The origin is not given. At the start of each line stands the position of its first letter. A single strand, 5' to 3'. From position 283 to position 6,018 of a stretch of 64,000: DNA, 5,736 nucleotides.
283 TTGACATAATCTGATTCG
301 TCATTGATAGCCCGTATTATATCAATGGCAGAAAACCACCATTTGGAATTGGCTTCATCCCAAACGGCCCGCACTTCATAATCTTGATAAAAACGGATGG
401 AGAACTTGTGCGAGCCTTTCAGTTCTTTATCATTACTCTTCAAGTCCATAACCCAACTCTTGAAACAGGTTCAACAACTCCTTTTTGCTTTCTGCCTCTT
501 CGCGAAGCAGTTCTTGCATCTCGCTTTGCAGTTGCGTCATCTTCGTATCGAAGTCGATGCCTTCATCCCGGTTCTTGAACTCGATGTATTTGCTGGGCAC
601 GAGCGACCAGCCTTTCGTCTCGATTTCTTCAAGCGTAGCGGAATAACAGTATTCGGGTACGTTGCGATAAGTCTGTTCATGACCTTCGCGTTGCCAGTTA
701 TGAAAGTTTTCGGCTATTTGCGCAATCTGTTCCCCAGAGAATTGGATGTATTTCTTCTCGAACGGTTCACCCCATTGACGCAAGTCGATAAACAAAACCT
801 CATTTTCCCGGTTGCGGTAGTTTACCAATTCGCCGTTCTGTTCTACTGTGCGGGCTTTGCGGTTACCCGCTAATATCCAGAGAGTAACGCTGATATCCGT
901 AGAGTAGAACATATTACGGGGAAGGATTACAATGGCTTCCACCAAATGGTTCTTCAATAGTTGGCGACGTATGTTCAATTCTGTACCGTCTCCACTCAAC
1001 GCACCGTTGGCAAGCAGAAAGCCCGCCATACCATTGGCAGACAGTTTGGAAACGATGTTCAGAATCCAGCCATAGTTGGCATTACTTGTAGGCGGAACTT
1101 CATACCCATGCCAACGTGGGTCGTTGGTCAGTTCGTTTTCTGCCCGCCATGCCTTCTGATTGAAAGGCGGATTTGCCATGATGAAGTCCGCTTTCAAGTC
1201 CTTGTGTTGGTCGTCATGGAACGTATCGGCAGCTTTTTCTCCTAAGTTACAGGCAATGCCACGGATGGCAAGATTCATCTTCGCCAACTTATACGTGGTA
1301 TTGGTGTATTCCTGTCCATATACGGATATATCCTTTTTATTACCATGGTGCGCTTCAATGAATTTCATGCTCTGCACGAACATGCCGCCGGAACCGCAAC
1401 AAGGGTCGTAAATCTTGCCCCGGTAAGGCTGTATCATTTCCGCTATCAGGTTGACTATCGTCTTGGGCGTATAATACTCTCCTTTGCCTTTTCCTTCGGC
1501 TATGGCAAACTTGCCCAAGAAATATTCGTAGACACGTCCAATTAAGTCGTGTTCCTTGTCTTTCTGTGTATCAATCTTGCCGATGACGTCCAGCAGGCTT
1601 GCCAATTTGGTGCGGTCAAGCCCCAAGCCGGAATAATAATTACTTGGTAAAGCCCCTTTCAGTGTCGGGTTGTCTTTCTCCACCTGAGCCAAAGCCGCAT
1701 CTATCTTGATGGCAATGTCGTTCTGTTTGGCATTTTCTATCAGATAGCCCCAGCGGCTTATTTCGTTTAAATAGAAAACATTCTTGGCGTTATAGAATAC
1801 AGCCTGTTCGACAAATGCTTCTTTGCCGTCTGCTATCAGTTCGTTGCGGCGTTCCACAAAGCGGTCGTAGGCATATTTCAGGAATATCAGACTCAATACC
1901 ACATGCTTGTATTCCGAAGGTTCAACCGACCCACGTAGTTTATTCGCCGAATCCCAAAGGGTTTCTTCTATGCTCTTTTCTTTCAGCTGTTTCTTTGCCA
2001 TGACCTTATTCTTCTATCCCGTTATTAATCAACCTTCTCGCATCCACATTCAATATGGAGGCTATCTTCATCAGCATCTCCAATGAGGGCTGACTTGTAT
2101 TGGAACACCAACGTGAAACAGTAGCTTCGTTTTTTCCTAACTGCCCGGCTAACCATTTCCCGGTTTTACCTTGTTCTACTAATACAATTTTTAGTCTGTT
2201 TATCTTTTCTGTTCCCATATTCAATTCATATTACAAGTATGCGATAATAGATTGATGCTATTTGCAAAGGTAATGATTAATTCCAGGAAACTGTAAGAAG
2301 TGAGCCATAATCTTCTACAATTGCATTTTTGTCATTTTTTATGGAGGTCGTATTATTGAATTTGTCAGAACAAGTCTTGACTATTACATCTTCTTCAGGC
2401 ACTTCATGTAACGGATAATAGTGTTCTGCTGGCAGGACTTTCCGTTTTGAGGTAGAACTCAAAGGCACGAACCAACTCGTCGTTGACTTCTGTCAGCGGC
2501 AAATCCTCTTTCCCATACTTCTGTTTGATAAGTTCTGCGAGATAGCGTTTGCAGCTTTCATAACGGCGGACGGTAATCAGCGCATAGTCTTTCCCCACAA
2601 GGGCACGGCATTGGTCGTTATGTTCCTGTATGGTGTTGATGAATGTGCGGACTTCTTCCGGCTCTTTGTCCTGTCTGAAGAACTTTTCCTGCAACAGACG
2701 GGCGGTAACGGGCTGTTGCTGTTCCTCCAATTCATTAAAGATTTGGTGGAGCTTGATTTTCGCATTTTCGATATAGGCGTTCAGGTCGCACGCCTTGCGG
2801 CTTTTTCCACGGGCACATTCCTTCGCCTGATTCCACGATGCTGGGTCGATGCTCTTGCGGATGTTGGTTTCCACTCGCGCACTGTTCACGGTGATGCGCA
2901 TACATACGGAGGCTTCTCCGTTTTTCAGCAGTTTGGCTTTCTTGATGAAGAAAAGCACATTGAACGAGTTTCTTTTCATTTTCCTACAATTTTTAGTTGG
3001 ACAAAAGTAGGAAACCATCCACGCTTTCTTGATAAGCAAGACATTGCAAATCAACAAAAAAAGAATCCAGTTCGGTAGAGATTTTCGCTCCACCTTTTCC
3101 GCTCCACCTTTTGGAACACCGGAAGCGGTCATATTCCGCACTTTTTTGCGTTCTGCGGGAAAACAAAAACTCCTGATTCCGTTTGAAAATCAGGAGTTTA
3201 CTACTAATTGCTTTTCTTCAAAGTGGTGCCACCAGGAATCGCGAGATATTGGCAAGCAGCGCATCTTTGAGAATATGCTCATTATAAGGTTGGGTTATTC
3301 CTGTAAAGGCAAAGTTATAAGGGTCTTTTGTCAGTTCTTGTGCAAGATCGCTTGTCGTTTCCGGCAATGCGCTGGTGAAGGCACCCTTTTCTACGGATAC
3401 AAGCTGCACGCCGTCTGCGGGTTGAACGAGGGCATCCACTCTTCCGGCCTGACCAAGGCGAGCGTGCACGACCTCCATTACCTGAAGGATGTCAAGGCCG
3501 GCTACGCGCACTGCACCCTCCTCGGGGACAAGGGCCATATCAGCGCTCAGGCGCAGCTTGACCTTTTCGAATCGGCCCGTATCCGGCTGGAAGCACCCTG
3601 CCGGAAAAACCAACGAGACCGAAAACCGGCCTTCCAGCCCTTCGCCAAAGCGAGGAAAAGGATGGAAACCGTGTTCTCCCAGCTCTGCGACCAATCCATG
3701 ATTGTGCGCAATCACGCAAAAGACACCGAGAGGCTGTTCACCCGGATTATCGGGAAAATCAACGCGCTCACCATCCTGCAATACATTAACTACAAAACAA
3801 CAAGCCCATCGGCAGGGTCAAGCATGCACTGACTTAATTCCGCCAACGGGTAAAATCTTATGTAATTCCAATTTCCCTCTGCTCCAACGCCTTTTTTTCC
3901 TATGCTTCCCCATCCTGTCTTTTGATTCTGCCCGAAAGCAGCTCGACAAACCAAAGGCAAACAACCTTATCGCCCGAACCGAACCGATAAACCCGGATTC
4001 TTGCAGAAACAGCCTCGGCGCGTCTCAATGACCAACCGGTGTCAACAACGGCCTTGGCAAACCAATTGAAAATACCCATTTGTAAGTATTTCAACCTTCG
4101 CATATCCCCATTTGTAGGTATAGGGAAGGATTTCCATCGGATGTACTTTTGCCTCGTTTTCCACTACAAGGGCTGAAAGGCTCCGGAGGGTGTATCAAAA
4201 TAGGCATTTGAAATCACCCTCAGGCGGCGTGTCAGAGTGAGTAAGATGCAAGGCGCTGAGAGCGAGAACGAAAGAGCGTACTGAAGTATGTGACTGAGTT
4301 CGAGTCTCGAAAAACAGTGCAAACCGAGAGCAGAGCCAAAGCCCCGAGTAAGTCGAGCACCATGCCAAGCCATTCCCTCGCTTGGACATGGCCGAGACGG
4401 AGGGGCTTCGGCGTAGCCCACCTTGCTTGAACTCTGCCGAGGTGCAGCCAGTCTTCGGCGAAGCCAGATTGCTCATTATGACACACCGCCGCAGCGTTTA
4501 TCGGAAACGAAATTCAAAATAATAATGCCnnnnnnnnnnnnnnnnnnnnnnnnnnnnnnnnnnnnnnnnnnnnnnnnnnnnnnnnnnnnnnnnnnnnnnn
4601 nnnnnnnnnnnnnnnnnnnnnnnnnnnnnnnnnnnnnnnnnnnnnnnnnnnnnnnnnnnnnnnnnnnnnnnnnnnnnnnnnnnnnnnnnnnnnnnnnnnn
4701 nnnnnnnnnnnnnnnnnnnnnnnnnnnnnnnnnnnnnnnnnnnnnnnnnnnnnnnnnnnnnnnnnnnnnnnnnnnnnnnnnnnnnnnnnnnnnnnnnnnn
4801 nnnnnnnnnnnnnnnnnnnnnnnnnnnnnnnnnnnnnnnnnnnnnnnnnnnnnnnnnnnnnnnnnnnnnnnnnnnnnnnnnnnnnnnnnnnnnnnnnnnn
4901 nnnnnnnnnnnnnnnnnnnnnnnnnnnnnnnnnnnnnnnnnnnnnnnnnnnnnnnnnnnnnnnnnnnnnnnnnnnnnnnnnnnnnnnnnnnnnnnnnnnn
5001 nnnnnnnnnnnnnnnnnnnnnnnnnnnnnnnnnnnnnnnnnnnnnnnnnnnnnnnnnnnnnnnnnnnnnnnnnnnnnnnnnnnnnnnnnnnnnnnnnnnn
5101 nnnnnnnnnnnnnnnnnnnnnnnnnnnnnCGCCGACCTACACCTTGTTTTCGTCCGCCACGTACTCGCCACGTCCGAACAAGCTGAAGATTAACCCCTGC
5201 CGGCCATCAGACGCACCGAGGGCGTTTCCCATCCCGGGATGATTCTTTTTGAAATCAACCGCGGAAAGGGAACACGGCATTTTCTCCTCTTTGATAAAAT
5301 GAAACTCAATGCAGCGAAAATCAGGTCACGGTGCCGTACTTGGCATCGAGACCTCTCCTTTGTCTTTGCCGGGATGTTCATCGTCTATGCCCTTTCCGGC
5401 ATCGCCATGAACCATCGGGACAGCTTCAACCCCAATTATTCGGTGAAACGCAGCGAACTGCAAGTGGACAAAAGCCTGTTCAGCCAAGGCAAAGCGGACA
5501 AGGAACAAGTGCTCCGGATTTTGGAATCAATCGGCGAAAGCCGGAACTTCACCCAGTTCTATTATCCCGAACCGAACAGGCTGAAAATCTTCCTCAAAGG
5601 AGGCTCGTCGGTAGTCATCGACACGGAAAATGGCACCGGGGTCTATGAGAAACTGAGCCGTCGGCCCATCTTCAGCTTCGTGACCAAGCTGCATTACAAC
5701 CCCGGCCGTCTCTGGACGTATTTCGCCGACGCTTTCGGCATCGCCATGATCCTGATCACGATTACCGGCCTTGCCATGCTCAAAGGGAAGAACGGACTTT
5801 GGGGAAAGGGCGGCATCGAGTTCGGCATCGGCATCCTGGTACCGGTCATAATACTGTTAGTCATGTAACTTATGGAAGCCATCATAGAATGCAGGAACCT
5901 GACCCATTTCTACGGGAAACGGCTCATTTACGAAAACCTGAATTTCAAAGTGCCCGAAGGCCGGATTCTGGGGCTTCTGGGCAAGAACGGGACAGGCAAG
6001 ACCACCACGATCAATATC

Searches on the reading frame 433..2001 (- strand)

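Call 9: search_protein_families(library=pfam, proteins=[window:433-2001:-], max_evalue=0.001)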
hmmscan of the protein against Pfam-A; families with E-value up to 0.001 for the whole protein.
window:433-2001:- (522 aa): 2 families
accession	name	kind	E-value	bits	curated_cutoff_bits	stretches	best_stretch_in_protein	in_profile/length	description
PF02384.22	N6_Mtase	-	1.4e-96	324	20.4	1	150-479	2-309/311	N-6 DNA Methylase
PF12161.14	HsdM_N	-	3e-19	70.4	24.5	1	11-128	1-119/135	HsdM N-terminal domain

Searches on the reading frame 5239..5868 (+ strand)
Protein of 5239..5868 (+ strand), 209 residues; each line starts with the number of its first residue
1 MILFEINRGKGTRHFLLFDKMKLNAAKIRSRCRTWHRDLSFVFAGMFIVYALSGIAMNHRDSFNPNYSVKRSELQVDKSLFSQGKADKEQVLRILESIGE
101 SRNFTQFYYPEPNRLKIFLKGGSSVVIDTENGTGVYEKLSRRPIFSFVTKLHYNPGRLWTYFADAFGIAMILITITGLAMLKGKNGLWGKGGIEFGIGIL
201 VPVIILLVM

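Call 9: search_protein_families(library=pfam, proteins=[window:5239-5868:+], max_evalue=0.001)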
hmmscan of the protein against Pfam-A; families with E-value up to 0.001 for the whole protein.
window:5239-5868:+ (209 aa): 2 families
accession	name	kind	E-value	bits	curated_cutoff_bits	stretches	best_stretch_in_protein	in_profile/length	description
PF16357.10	PepSY_TM_like_2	-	3.9e-17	63.3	27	1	33-208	7-194/197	Putative PepSY_TM-like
PF03929.21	PepSY_TM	-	1.5e-09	38.6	28.8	1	123-187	96-162/295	PepSY-associated TM region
